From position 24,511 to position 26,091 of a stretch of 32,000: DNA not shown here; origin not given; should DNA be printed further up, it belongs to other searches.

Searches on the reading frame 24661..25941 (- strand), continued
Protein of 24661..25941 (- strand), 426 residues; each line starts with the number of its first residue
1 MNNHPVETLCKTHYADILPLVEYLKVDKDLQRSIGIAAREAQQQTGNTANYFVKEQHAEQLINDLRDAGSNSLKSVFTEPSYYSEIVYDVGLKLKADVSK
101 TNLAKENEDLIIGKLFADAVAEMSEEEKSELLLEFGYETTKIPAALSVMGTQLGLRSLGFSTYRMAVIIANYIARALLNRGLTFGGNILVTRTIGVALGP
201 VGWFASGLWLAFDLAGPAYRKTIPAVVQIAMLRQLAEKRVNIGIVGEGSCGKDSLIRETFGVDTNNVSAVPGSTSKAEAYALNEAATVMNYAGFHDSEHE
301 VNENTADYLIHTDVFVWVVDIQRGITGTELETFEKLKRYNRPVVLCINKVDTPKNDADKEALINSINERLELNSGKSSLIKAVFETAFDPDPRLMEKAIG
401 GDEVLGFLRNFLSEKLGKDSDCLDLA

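Call 68: find_homologous_proteins(query=A2, max_evalue=1e-10)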
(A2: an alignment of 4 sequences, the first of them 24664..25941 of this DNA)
Query A2 (4 sequences) (426 aa, profile of the alignment): 495 proteins with E <= 1e-10 among 8000 candidates; the best 120 are listed.
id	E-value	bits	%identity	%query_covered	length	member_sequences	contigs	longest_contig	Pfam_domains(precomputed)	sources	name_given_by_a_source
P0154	3.7e-213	726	46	98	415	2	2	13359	PF01926.30,PF00009.34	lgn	-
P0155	9.2e-209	712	40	96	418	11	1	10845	PF01926.30,PF02421.25,PF00009.34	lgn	-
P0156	2.7e-204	697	43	96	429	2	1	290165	PF01926.30,PF02421.25,PF00009.34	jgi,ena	-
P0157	2.7e-199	680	42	96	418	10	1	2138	PF01926.30,PF00009.34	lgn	-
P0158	3.7e-199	680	41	96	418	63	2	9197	PF01926.30,PF00009.34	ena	-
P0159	2.2e-198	677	41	96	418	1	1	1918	PF01926.30,PF00009.34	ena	-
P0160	2.3e-198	677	45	99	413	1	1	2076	PF01926.30,PF00009.34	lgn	-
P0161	2.7e-198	677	43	96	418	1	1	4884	PF01926.30,PF00009.34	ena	-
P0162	4.3e-198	676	41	96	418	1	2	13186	PF01926.30,PF00350.30,PF02421.25,PF00009.34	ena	-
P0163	3.9e-197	673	41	96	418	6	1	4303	PF01926.30,PF00009.34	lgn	-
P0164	3.9e-197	673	42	96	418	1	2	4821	PF01926.30,PF00009.34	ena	-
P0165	6.3e-197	673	46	80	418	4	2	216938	PF01926.30,PF00009.34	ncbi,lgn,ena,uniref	ncbi:GTPase [Serratia fonticola]|uniref:GTPase n=1 Tax=Serratia fonticola TaxID=47917 RepID=UPI003AA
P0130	1.1e-196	672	100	100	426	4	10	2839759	PF01926.30,PF00009.34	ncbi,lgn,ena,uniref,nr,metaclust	ncbi:GTPase [Idiomarina loihiensis]|uniref:Predicted C-terminal GTPase domain fused to uncharaterize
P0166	1.8e-196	671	45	98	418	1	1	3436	PF01926.30,PF00009.34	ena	-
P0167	2.1e-196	671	42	96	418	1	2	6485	PF01926.30,PF00009.34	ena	-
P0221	1.5e-159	550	44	89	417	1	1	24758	PF01926.30,PF00009.34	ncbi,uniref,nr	ncbi:GTP-binding protein (plasmid) [Azospirillum argentinense]|uniref:GTP-binding protein n=1 Tax=Az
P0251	1.3e-133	464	35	95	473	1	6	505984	PF01926.30,PF02421.25,PF00009.34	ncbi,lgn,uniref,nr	ncbi:GTPase [Vibrio cholerae]|uniref:GTPase n=1 Tax=Vibrio cholerae TaxID=666 RepID=UPI000DF2B182|nr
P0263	1.2e-114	402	37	96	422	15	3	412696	PF01926.30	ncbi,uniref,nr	ncbi:50S ribosome-binding GTPase [Lelliottia sp. V106_10]|uniref:GTPase n=1 Tax=Lelliottia wanjuensi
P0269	3.9e-84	301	33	91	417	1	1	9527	PF00009.34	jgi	jgi:uncharacterized protein YaaW (UPF0174 family)/GTP-binding protein EngB required for normal cell 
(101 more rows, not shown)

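Call 69: find_encoding_contigs(protein=P0251, flank=5000, max_places=1)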
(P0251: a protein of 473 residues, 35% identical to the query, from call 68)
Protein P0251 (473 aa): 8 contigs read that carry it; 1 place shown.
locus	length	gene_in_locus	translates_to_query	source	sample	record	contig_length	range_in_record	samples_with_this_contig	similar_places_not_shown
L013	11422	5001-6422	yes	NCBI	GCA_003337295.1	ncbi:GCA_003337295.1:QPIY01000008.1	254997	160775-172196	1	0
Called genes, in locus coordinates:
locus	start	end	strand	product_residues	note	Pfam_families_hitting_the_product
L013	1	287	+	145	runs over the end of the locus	PF10980:DUF2787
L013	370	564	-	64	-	PF05930:Phage_AlpA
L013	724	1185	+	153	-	PF04002:RadC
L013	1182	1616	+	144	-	PF10980:DUF2787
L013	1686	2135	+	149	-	PF10980:DUF2787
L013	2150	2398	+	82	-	-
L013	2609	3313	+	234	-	-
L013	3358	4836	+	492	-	-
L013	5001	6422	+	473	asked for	PF00009:GTP_EFTU, PF01926:MMR_HSR1, PF02421:FeoB_N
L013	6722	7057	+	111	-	-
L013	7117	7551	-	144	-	PF00075:RNase_H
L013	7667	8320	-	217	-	PF11726:YagK_YfjJ_C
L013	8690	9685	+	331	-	-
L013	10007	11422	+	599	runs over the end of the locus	PF20172:DUF6538, PF00589:Phage_integrase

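Call 70: find_encoding_contigs(protein=P0263, flank=5000, max_places=1)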
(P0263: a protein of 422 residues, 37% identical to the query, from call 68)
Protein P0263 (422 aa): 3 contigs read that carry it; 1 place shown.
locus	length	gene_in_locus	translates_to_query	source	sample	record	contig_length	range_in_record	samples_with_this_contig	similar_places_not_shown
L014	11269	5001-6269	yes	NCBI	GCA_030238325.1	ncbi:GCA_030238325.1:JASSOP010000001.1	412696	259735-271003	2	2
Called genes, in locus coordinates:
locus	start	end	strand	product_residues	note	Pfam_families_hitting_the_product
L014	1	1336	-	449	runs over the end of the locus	PF05936:T6SS_VasE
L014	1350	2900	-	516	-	PF05943:VipB, PF18945:VipB_2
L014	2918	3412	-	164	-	PF05591:T6SS_VipA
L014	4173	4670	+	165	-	-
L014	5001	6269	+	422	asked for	PF01926:MMR_HSR1 (weak)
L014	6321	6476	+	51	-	-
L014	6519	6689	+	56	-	-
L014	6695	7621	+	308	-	PF00535:Glycos_transf_2, PF10111:Glyco_tranf_2_2, PF13641:Glyco_tranf_2_3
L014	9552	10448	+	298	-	PF18864:AbiTii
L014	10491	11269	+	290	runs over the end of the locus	-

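Call 71: find_encoding_contigs(protein=P0269, flank=5000, max_places=1)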
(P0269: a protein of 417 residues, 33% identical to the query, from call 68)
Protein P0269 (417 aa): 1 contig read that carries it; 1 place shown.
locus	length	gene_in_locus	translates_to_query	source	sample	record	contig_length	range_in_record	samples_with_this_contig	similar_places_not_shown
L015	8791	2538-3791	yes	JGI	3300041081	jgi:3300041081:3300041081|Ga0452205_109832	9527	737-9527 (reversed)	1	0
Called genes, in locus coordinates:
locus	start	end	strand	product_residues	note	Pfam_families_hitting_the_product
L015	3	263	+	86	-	?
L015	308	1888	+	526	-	PF00158:Sigma54_activat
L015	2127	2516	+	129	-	-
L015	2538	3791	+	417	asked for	PF00009:GTP_EFTU (weak)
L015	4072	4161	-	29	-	-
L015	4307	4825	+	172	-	PF04250:DUF429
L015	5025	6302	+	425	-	-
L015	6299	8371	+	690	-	-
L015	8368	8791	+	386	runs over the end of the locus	?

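Call 72: find_encoding_contigs(protein=P0221, flank=5000, max_places=1)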
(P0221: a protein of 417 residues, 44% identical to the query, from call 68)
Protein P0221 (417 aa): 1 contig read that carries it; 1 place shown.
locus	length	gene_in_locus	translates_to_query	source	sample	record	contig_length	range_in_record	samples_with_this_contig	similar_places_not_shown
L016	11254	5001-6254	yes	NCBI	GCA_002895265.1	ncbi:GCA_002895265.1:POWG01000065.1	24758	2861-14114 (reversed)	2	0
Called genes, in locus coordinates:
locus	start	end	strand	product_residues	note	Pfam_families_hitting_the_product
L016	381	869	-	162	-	-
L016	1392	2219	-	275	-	PF12787:EcsC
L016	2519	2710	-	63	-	-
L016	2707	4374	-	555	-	PF13401:AAA_22 (faint), PF00004:AAA, PF00158:Sigma54_activat, PF07728:AAA_5, PF14532:Sigma54_activ_2 (faint)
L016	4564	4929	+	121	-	-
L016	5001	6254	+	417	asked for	PF00009:GTP_EFTU (faint), PF01926:MMR_HSR1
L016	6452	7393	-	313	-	PF02899:Phage_int_SAM_1, PF00589:Phage_integrase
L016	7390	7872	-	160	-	-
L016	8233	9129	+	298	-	-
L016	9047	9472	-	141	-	PF21810:DUF6880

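Call 75: search_protein_families(library=pfam, proteins=[L010:5477-5845:+, L016:4564-4929:+, L015:2127-2516:+, L008:5530-5892:+, L006:5552-5929:+], max_evalue=1)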
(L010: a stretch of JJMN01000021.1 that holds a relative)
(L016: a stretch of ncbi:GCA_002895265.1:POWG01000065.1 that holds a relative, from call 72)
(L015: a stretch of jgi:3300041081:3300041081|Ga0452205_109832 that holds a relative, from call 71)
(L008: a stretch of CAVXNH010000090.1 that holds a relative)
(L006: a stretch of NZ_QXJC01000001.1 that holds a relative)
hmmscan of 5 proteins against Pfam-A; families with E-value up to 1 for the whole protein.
L010:5477-5845:+ (122 aa): 1 family
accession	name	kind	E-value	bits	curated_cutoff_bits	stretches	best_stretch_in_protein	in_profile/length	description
PF21724.2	DUF6861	-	0.1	12.5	28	1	47-98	30-82/194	Family of unknown function (DUF6861)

L016:4564-4929:+ (121 aa): 4 families
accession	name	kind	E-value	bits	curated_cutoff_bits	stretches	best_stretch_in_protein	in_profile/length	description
PF13441.11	Gly-zipper_YMGG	-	0.0017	18.4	28.9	1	65-99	7-42/45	YMGG-like Gly-zipper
PF21724.2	DUF6861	-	0.0027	17.6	28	1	61-97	39-82/194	Family of unknown function (DUF6861)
PF13488.11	Gly-zipper_Omp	-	0.054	13.9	25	1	66-99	4-38/46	Glycine zipper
PF20721.2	C19orf12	-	0.25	11.6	30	1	39-94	21-78/163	C19orf12-like protein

L015:2127-2516:+ (129 aa): 11 families
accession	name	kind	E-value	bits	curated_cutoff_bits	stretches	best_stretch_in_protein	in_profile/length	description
PF13441.11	Gly-zipper_YMGG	-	0.00042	20.4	28.9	1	77-110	8-42/45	YMGG-like Gly-zipper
PF21724.2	DUF6861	-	0.0045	16.9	28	1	76-112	47-82/194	Family of unknown function (DUF6861)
PF13488.11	Gly-zipper_Omp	-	0.0068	16.7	25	1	77-110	4-38/46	Glycine zipper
PF09383.16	NIL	-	0.009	16.3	24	1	25-54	38-67/73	NIL domain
PF05433.20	Rick_17kDa_Anti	-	0.053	13.9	24.2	1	78-110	5-38/43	Glycine zipper 2TM domain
PF13480.13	Acetyltransf_6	-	0.055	14.1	22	1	26-104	13-94/143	Acetyltransferase (GNAT) domain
PF19495.4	DUF6030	-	0.083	12.8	26.7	1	38-66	185-214/254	Family of unknown function (DUF6030)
PF01323.26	DSBA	-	0.2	11.8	25.6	1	34-69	52-82/191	DSBA-like thioredoxin domain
PF10439.15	Bacteriocin_IIc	-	0.38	11.2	27.1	1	75-109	27-58/59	Bacteriocin class II with double-glycine leader peptide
PF20721.2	C19orf12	-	0.76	10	30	1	83-108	52-77/163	C19orf12-like protein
PF11981.13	DUF3482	-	0.93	9.3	29.2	1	56-115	145-197/293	Domain of unknown function (DUF3482)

L008:5530-5892:+ (120 aa): 5 families
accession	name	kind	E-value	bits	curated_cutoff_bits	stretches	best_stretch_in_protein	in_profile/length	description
PF13488.11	Gly-zipper_Omp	-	0.00021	21.6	25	1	66-102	4-41/46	Glycine zipper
PF13441.11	Gly-zipper_YMGG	-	0.0013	18.8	28.9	1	65-96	7-39/45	YMGG-like Gly-zipper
PF10439.15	Bacteriocin_IIc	-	0.0068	16.8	27.1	1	61-94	24-58/59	Bacteriocin class II with double-glycine leader peptide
PF05433.20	Rick_17kDa_Anti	-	0.05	14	24.2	1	70-102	4-41/43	Glycine zipper 2TM domain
PF13436.11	Gly-zipper_OmpA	-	0.81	10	27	0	65-99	4-43/44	Glycine-zipper domain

L006:5552-5929:+ (125 aa): 1 family
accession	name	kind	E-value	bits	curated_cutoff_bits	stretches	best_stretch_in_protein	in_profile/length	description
PF23794.1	Phage_Gp84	-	0.18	12.3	27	1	22-59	9-46/66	Mycobacterium phage Gp84-like protein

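Call 86: search_protein_families(library=padloc, proteins=[L010:5477-5845:+, L016:4564-4929:+, L008:5530-5892:+, L016:5001-6254:+, L013:5001-6422:+], max_evalue=0.01)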
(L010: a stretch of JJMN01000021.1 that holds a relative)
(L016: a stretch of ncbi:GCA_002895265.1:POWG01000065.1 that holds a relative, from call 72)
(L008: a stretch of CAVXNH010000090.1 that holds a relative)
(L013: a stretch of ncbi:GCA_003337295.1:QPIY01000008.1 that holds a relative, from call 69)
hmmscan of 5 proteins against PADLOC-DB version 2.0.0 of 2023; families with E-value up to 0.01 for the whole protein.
L010:5477-5845:+ (122 aa): 0 families

L016:4564-4929:+ (121 aa): 0 families

L008:5530-5892:+ (120 aa): 0 families

L016:5001-6254:+ (417 aa): 3 families
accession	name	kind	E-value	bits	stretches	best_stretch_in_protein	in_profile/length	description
PDLC04111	JukA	-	1.4e-47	160.3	1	22-233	21-240/250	-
PDLC04113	JukA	-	2.4e-42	143.3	1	40-233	51-240/245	-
PDLC04112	JukA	-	4.2e-19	67.2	1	41-230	53-217/234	-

L013:5001-6422:+ (473 aa): 3 families
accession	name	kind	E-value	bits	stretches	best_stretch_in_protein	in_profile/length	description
PDLC04111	JukA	-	2.4e-31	107.2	1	145-284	98-238/250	-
PDLC04113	JukA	-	3.2e-29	100.2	1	147-286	104-240/245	-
PDLC04112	JukA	-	5e-08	30.9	1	86-282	85-216/234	-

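Call 90: find_related_loci(query=A2, collection=viral_contigs, flank=4000)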
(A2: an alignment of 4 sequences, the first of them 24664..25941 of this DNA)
Query A2 (426 aa) in viral_contigs; peptide patterns used: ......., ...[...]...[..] (x = any residue, [..] = any of these).
123 stretches matched a pattern; 1 encode a relative of the query (tblastn E <= 1e-3); 1 distinct loci.
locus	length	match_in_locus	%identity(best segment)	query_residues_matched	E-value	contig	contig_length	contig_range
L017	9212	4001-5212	41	3-424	2e-89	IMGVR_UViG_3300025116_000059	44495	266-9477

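Call 91: find_related_loci(query=A2, collection=metagenome_contigs, flank=3000)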
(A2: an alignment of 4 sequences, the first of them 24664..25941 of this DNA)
Query A2 (426 aa) in metagenome_contigs; peptide patterns used: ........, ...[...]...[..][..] (x = any residue, [..] = any of these).
220 stretches matched a pattern; 39 encode a relative of the query (tblastn E <= 1e-3); 38 distinct loci.
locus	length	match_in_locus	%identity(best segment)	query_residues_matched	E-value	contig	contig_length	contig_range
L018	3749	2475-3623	98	1-383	0e+0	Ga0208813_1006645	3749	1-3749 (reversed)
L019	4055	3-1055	100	76-426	0e+0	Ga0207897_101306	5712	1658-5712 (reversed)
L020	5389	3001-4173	44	16-423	4e-101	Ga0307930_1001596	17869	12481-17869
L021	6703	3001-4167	45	12-420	1e-99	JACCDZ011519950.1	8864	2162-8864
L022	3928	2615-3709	45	16-394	3e-99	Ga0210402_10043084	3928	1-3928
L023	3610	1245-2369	44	16-408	2e-97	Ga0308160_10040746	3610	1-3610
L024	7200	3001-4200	43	16-423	2e-96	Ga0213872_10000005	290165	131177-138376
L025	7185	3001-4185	41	9-419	5e-95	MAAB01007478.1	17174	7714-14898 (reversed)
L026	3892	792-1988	43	16-423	2e-95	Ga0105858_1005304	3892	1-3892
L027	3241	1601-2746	45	16-414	3e-96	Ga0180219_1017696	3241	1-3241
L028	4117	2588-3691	46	16-394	2e-94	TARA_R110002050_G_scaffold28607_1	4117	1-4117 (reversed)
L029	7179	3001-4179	42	16-423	3e-93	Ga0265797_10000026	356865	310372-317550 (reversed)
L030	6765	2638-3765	42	16-409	2e-93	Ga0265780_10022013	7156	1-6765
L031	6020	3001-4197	45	16-423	7e-93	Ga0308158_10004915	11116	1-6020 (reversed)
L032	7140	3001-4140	41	16-413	5e-93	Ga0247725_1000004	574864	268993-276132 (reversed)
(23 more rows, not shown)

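Call 98: search_protein_families(library=pfam, proteins=[L017:5769-7037:-, L017:6953-9130:-, L017:1342-1806:+, L006:8391-10577:-, L006:7839-8324:-, L013:3358-4836:+, L013:2609-3313:+, L014:4173-4670:+], max_evalue=0.01)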
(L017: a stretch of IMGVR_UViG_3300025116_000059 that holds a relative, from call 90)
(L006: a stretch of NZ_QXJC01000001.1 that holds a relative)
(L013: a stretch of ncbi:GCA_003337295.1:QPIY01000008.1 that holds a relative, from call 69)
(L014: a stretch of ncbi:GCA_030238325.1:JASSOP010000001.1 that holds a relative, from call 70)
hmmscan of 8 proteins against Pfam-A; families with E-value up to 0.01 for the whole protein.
L017:5769-7037:- (422 aa): 0 families

L017:6953-9130:- (725 aa): 4 families
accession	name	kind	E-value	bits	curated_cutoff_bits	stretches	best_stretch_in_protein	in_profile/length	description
PF01637.24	ATPase_2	-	3e-06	27.7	33.2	1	6-171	1-153/225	ATPase domain predominantly from Archaea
PF13401.12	AAA_22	-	7.8e-06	26.7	27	1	20-178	5-128/130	AAA domain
PF13173.12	AAA_14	-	0.0013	19.2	27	0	23-45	5-27/129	AAA domain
PF13191.12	AAA_16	-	0.0058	17.6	32.6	0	6-144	2-152/167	AAA ATPase domain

L017:1342-1806:+ (154 aa): 0 families

L006:8391-10577:- (728 aa): 0 families

L006:7839-8324:- (161 aa): 0 families

L013:3358-4836:+ (492 aa): 0 families

L013:2609-3313:+ (234 aa): 1 family
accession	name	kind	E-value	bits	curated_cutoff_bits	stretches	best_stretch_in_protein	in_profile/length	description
PF13280.12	WYL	-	0.00023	21.6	21.8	1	149-203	1-59/70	WYL domain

L014:4173-4670:+ (165 aa): 0 families
